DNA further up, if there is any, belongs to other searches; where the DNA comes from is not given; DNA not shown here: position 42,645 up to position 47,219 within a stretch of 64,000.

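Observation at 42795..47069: Giant single-chain double-activase fused to a dehydratase-like acceptor, function unknown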

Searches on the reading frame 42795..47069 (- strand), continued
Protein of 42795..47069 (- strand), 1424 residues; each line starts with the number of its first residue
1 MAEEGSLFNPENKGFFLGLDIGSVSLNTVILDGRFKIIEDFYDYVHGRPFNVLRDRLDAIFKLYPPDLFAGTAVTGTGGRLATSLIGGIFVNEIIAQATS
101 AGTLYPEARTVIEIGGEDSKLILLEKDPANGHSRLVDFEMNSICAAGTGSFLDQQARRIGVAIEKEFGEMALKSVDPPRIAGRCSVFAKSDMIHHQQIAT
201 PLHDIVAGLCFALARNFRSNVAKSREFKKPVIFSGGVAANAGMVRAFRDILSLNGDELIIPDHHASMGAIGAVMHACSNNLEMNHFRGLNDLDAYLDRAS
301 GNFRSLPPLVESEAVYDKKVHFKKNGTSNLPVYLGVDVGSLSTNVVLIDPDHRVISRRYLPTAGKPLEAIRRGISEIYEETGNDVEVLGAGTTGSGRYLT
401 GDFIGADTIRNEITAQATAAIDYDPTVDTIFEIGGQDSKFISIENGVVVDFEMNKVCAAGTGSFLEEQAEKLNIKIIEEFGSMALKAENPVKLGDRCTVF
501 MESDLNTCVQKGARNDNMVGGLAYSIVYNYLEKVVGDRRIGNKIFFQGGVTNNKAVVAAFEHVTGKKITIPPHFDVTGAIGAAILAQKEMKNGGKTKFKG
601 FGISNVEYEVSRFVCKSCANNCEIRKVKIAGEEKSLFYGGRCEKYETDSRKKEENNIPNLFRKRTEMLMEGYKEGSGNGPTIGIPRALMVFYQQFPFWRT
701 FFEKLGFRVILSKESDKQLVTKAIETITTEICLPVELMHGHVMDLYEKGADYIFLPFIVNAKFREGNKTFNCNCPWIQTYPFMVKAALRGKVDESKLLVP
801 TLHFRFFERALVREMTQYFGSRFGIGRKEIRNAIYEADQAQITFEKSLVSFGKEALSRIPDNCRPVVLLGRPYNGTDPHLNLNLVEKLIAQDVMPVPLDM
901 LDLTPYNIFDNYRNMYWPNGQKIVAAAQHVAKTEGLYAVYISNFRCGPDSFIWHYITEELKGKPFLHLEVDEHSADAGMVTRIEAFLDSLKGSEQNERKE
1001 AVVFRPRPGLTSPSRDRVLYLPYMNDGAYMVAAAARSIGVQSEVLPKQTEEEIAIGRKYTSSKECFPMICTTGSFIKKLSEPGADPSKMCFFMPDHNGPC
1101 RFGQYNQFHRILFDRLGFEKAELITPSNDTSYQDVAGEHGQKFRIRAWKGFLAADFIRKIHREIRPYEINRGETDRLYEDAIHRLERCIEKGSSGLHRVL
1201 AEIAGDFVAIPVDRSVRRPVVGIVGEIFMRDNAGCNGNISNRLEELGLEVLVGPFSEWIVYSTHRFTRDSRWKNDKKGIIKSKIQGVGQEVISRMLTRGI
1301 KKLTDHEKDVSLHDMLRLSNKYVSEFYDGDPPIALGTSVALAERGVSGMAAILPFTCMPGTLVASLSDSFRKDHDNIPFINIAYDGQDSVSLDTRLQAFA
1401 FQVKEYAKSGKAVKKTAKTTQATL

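Call 38: find_encoding_contigs(protein=P0034, flank=6000, max_places=2)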
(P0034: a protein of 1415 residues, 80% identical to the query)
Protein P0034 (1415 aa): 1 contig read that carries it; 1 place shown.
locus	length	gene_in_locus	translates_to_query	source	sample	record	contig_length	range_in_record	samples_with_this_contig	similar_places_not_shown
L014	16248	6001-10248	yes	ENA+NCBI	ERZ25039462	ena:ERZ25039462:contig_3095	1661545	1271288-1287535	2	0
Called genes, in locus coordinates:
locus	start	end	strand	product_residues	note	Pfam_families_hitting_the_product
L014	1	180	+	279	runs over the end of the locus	PF14054:DUF4249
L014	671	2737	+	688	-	PF07695:7TMR-DISM_7TM (weak), PF00512:HisKA (weak), PF02518:HATPase_c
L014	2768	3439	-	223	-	PF00027:cNMP_binding, PF13545:HTH_Crp_2, PF12802:MarR_2 (weak), PF00392:GntR (weak), PF01047:MarR (faint), PF13412:HTH_24 (weak)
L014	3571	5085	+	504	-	PF02225:PA (weak), PF04389:Peptidase_M28, PF01546:Peptidase_M20 (weak)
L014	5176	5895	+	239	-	PF00037:Fer4 (weak), PF12837:Fer4_6 (weak), PF12838:Fer4_7 (faint), PF13237:Fer4_10 (weak), PF14697:Fer4_21 (weak), PF13187:Fer4_9 (faint), PF27217:AF_0155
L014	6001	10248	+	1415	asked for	PF01869:BcrAD_BadFG, PF02782:FGGY_C (faint), PF01869:BcrAD_BadFG, PF09989:DUF2229, PF06050:HGD-D (faint)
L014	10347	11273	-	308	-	PF01261:AP_endonuc_2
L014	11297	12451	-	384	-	PF00389:2-Hacid_dh, PF02826:2-Hacid_dh_C, PF11890:DUF3410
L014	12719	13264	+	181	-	PF10604:Polyketide_cyc2 (weak)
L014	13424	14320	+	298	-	-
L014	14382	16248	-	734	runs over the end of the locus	PF10459:Peptidase_S46, PF13365:Trypsin_2 (faint)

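Call 60: find_homologous_proteins(query=A2, max_evalue=1e-30)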
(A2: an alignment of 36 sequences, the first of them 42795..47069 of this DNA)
Query A2 (36 sequences) (1424 aa, profile of the alignment): 8000 proteins with E <= 1e-30 among 8000 candidates; the best 120 are listed.
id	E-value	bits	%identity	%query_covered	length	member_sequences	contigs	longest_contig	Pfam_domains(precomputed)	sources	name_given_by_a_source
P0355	0.0e+0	2056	48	98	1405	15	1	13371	PF01869.27,PF09989.16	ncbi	-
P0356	0.0e+0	2055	48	98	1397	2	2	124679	PF01869.27,PF09989.16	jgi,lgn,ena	-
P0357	0.0e+0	2054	49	98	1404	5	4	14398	PF01869.27,PF09989.16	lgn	-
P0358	0.0e+0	2054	48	98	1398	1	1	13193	PF01869.27,PF09989.16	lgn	-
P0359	0.0e+0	2053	48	98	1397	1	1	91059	PF01869.27,PF09989.16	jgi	-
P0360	0.0e+0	2053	48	98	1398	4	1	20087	PF01869.27,PF09989.16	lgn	-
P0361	0.0e+0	2052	48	98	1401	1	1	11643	PF01869.27,PF09989.16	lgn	-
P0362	0.0e+0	2051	48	98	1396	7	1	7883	PF01869.27,PF09989.16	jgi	jgi:predicted CoA-substrate-specific enzyme activase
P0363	0.0e+0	2050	48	98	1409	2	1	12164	PF01869.27,PF06050.20,PF09989.16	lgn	-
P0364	0.0e+0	2050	48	98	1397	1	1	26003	PF01869.27,PF09989.16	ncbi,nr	ncbi:MAG: CoA activase [Syntrophaceae bacterium]|nr:CoA activase [Syntrophaceae bacterium]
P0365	0.0e+0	2049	48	98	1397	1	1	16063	PF01869.27,PF09989.16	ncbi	-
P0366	0.0e+0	2048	48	98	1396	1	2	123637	PF01869.27,PF09989.16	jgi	jgi:predicted CoA-substrate-specific enzyme activase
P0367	0.0e+0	2048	47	98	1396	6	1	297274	PF01869.27,PF09989.16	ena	-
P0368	0.0e+0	2048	47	98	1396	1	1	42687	PF01869.27,PF09989.16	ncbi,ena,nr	ncbi:MAG TPA: acyl-CoA dehydratase activase [Thermodesulfobacteriota bacterium]|nr:acyl-CoA dehydrat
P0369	0.0e+0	2048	47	98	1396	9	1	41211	PF01869.27,PF09989.16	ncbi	-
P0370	0.0e+0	2048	48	98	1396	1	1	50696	PF01869.27,PF09989.16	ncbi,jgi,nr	ncbi:MAG TPA: acyl-CoA dehydratase activase [Thermodesulfobacteriota bacterium]|nr:acyl-CoA dehydrat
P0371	0.0e+0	2047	48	98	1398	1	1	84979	PF01869.27,PF09989.16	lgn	-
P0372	0.0e+0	2047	48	99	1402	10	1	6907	PF01869.27,PF09989.16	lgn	-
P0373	0.0e+0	2047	47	98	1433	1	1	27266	PF01869.27,PF09989.16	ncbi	-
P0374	0.0e+0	2047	48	98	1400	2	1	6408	PF01869.27,PF09989.16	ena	-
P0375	0.0e+0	2047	47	98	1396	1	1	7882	PF01869.27,PF09989.16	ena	-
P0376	0.0e+0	2046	47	98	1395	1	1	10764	PF01869.27,PF09989.16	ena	-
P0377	0.0e+0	2046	47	98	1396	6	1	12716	PF01869.27,PF09989.16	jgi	-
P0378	0.0e+0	2046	48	98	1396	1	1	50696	PF01869.27,PF09989.16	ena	-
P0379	0.0e+0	2046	47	98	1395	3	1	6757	PF01869.27,PF09989.16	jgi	jgi:predicted CoA-substrate-specific enzyme activase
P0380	0.0e+0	2045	49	98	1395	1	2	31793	PF01869.27,PF09989.16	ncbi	-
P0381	0.0e+0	2045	48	99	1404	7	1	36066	PF01869.27,PF09989.16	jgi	jgi:predicted CoA-substrate-specific enzyme activase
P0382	0.0e+0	2045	48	98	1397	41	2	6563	PF01869.27,PF09989.16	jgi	jgi:predicted CoA-substrate-specific enzyme activase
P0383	0.0e+0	2044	47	98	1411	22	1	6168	PF01869.27,PF09989.16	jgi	jgi:predicted CoA-substrate-specific enzyme activase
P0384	0.0e+0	2044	48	98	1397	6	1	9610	PF01869.27,PF09989.16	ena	-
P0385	0.0e+0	2044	47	98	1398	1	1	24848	PF01869.27,PF09989.16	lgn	-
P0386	0.0e+0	2044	48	98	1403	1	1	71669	PF01869.27,PF09989.16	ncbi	-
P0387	0.0e+0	2044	48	98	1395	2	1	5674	PF01869.27,PF09989.16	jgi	jgi:predicted CoA-substrate-specific enzyme activase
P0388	0.0e+0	2044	47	98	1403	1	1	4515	PF01869.27,PF09989.16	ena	-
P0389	0.0e+0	2043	47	98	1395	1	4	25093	PF01869.27,PF09989.16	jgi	jgi:predicted CoA-substrate-specific enzyme activase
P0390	0.0e+0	2043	47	98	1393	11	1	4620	PF01869.27,PF09989.16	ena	-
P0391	0.0e+0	2042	47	99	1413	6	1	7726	PF01869.27,PF06050.20,PF09989.16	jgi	jgi:predicted CoA-substrate-specific enzyme activase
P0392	0.0e+0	2042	47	98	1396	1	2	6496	PF01869.27,PF09989.16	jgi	jgi:predicted CoA-substrate-specific enzyme activase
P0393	0.0e+0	2042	48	98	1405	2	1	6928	PF01869.27,PF09989.16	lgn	-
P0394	0.0e+0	2042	47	98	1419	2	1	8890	PF01869.27,PF09989.16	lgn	-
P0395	0.0e+0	2042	48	98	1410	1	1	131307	PF01869.27,PF09989.16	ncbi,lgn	ncbi:MAG: acyl-CoA dehydratase activase [Thermodesulfobacteriota bacterium]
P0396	0.0e+0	2042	48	98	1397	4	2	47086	PF01869.27,PF09989.16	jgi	-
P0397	0.0e+0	2042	48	98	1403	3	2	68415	PF01869.27,PF09989.16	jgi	jgi:predicted CoA-substrate-specific enzyme activase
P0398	0.0e+0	2042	47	98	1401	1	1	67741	PF01869.27,PF06050.20,PF09989.16,PF05378.20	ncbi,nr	ncbi:MAG: acyl-CoA dehydratase activase [Desulfobacterota bacterium]|nr:acyl-CoA dehydratase activas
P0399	0.0e+0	2042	47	98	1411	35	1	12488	PF01869.27,PF06050.20,PF09989.16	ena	-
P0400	0.0e+0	2042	48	98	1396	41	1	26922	PF01869.27,PF09989.16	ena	-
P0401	0.0e+0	2041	47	98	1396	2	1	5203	PF01869.27,PF09989.16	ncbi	-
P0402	0.0e+0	2041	48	98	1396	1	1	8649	PF01869.27,PF09989.16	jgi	jgi:predicted CoA-substrate-specific enzyme activase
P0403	0.0e+0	2041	48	98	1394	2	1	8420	PF01869.27,PF09989.16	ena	-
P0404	0.0e+0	2041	49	98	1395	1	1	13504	PF01869.27,PF09989.16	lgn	-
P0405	0.0e+0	2041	47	98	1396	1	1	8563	PF01869.27,PF09989.16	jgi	jgi:predicted CoA-substrate-specific enzyme activase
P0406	0.0e+0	2041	48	98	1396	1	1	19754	PF01869.27,PF09989.16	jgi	jgi:predicted CoA-substrate-specific enzyme activase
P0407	0.0e+0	2041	48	98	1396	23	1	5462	PF01869.27,PF09989.16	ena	-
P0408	0.0e+0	2041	47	98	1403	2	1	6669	PF01869.27,PF09989.16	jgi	jgi:predicted CoA-substrate-specific enzyme activase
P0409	0.0e+0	2041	48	98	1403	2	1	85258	PF01869.27,PF09989.16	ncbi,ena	-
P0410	0.0e+0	2041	47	98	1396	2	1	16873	PF01869.27,PF09989.16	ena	-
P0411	0.0e+0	2041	47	98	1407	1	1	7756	PF01869.27,PF09989.16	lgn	-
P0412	0.0e+0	2040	48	98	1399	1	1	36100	PF01869.27,PF09989.16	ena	-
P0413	0.0e+0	2040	46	98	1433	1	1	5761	PF01869.27,PF09989.16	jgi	jgi:predicted CoA-substrate-specific enzyme activase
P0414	0.0e+0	2040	48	98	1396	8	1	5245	PF01869.27,PF09989.16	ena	-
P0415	0.0e+0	2040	47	98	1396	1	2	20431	PF01869.27,PF09989.16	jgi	jgi:predicted CoA-substrate-specific enzyme activase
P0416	0.0e+0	2039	48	98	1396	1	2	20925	PF01869.27,PF09989.16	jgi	jgi:predicted CoA-substrate-specific enzyme activase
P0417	0.0e+0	2039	48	98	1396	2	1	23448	PF01869.27,PF09989.16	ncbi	-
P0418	0.0e+0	2039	47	98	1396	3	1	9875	PF01869.27,PF09989.16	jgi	jgi:predicted CoA-substrate-specific enzyme activase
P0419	0.0e+0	2039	48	98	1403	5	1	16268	PF01869.27,PF09989.16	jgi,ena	-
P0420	0.0e+0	2039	47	98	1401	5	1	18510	PF01869.27,PF09989.16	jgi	jgi:predicted CoA-substrate-specific enzyme activase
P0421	0.0e+0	2039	47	98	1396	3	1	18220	PF01869.27,PF09989.16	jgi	jgi:predicted CoA-substrate-specific enzyme activase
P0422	0.0e+0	2039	47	98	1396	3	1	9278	PF01869.27,PF09989.16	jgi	jgi:predicted CoA-substrate-specific enzyme activase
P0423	0.0e+0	2038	48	98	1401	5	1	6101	PF01869.27,PF09989.16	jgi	jgi:predicted CoA-substrate-specific enzyme activase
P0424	0.0e+0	2038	48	98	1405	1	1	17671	PF01869.27,PF09989.16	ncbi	-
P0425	0.0e+0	2038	47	98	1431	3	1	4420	PF01869.27,PF09989.16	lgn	-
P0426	0.0e+0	2038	48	98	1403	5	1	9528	PF01869.27,PF09989.16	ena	-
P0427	0.0e+0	2038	47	98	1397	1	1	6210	PF01869.27,PF09989.16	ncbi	-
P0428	0.0e+0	2037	47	98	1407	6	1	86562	PF01869.27,PF09989.16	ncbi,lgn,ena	-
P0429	0.0e+0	2037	47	98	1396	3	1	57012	PF01869.27,PF09989.16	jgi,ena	-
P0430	0.0e+0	2037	48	98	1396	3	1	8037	PF01869.27,PF09989.16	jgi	-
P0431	0.0e+0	2037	47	99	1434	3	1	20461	PF01869.27,PF09989.16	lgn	-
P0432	0.0e+0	2037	47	98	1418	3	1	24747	PF01869.27,PF09989.16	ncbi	-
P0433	0.0e+0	2037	48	98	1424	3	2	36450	PF01869.27,PF09989.16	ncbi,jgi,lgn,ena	-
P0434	0.0e+0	2037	48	98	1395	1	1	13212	PF01869.27,PF09989.16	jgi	jgi:predicted CoA-substrate-specific enzyme activase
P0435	0.0e+0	2037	48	98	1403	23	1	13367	PF01869.27,PF09989.16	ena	-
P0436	0.0e+0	2037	48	98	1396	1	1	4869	PF01869.27,PF09989.16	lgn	-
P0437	0.0e+0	2036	48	98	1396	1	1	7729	PF01869.27,PF09989.16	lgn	-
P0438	0.0e+0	2036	47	98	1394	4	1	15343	PF01869.27,PF09989.16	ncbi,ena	-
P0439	0.0e+0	2036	48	98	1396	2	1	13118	PF01869.27,PF09989.16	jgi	jgi:predicted CoA-substrate-specific enzyme activase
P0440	0.0e+0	2036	47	98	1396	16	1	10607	PF01869.27,PF09989.16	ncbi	-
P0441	0.0e+0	2036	48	98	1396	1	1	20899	PF01869.27,PF09989.16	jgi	jgi:predicted CoA-substrate-specific enzyme activase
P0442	0.0e+0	2036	48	98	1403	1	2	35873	PF01869.27,PF09989.16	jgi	jgi:predicted CoA-substrate-specific enzyme activase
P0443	0.0e+0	2036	48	98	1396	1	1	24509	PF01869.27,PF09989.16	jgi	jgi:predicted CoA-substrate-specific enzyme activase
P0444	0.0e+0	2036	48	98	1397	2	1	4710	PF01869.27,PF09989.16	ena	-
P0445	0.0e+0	2036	48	98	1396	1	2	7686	PF01869.27,PF06050.20,PF09989.16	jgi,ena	-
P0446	0.0e+0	2035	48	98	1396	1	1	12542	PF01869.27,PF09989.16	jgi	jgi:predicted CoA-substrate-specific enzyme activase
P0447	0.0e+0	2035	47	98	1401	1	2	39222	PF01869.27,PF09989.16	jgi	jgi:predicted CoA-substrate-specific enzyme activase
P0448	0.0e+0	2035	47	98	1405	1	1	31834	PF01869.27,PF06050.20,PF09989.16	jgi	jgi:predicted CoA-substrate-specific enzyme activase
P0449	0.0e+0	2035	47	98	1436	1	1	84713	PF01869.27,PF06050.20,PF09989.16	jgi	jgi:predicted CoA-substrate-specific enzyme activase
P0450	0.0e+0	2035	48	98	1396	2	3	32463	PF01869.27,PF09989.16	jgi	jgi:predicted CoA-substrate-specific enzyme activase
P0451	0.0e+0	2035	47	98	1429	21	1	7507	PF01869.27,PF06050.20,PF09989.16,PF05378.20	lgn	-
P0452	0.0e+0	2035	48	98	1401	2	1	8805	PF01869.27,PF09989.16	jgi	jgi:predicted CoA-substrate-specific enzyme activase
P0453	0.0e+0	2035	47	98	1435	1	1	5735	PF01869.27,PF06050.20,PF09989.16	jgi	jgi:predicted CoA-substrate-specific enzyme activase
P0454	0.0e+0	2034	47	99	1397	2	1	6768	PF01869.27,PF09989.16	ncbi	-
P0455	0.0e+0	2034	47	98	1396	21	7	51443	PF01869.27,PF09989.16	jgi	jgi:predicted CoA-substrate-specific enzyme activase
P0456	0.0e+0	2034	47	98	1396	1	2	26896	PF01869.27,PF09989.16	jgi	jgi:predicted CoA-substrate-specific enzyme activase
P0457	0.0e+0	2034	47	99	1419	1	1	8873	PF01869.27,PF09989.16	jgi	jgi:predicted CoA-substrate-specific enzyme activase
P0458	0.0e+0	2034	48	98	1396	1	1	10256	PF01869.27,PF09989.16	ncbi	-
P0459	0.0e+0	2033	48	98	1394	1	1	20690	PF01869.27,PF09989.16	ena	-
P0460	0.0e+0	2033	47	98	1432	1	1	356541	PF01869.27,PF09989.16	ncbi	-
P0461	0.0e+0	2033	48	98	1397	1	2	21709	PF01869.27,PF09989.16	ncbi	-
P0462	0.0e+0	2032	47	98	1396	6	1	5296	PF01869.27,PF09989.16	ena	-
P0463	0.0e+0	2032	47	98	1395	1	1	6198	PF01869.27,PF09989.16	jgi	jgi:predicted CoA-substrate-specific enzyme activase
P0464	0.0e+0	2032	47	98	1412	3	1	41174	PF01869.27,PF09989.16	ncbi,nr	ncbi:MAG: CoA activase [Deltaproteobacteria bacterium]|nr:CoA activase [Deltaproteobacteria bacteriu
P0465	0.0e+0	2032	48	98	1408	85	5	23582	PF01869.27,PF09989.16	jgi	jgi:predicted CoA-substrate-specific enzyme activase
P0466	0.0e+0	2032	48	98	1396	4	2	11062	PF01869.27,PF09989.16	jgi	jgi:predicted CoA-substrate-specific enzyme activase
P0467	0.0e+0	2032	48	98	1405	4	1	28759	PF01869.27,PF09989.16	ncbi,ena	-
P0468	0.0e+0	2032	47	98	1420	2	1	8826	PF01869.27,PF09989.16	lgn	-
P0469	0.0e+0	2032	47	98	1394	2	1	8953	PF01869.27,PF09989.16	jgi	-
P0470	0.0e+0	2032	47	98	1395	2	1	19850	PF01869.27,PF09989.16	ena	-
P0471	0.0e+0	2032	48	98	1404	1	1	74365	PF01869.27,PF09989.16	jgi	jgi:predicted CoA-substrate-specific enzyme activase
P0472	0.0e+0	2032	47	98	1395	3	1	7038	PF01869.27,PF09989.16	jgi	jgi:predicted CoA-substrate-specific enzyme activase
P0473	0.0e+0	2032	48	98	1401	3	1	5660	PF01869.27,PF09989.16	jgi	-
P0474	0.0e+0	2032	47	98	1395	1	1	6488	PF01869.27,PF09989.16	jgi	jgi:predicted CoA-substrate-specific enzyme activase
